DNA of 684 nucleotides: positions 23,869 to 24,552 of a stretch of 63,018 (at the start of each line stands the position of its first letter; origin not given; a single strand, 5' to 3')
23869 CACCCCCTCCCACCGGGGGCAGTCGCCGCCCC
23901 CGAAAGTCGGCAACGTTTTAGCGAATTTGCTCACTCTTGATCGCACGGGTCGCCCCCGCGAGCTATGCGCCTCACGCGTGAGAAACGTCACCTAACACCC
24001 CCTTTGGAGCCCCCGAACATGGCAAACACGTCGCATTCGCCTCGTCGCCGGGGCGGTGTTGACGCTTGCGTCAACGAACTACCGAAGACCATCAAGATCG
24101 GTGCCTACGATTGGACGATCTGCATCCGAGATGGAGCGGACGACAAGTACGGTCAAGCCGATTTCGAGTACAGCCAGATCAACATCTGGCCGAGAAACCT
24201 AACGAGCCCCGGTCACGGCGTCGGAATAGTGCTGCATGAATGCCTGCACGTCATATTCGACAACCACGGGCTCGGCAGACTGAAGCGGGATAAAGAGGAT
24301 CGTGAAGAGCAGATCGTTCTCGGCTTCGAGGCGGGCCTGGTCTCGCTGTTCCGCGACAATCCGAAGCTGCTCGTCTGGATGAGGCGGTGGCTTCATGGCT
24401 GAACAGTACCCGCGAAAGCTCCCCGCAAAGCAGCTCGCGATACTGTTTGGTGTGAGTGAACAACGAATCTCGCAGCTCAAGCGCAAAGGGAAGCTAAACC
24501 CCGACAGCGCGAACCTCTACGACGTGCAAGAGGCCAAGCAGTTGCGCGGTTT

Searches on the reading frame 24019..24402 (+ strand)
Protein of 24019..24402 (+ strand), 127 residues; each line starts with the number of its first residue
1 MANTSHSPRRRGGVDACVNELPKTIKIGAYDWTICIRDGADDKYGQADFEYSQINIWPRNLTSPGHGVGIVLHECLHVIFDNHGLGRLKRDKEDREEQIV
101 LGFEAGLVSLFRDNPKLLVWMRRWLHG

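Call 48: search_protein_families(library=phrogs, proteins=[window:24019-24402:+], max_evalue=0.01)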
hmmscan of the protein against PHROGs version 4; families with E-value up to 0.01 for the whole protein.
window:24019-24402:+ (127 aa): 1 family
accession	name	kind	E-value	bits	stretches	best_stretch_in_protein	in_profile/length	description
phrog_1233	-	unknown function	1.1e-11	45.4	1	20-118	7-108/306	-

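Call 100: find_related_loci(query=window:24019-24399:+, collection=viral_contigs, flank=1500)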
Query window:24019-24399:+ (127 aa) in viral_contigs; peptide patterns used: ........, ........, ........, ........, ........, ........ (x = any residue, [..] = any of these).
5 stretches matched a pattern; 2 encode a relative of the query (tblastn E <= 1e-3); 2 distinct loci.
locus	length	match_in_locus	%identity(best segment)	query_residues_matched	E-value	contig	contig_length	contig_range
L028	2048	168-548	100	1-127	1e-88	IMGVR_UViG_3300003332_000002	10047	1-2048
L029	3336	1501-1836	68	14-125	1e-53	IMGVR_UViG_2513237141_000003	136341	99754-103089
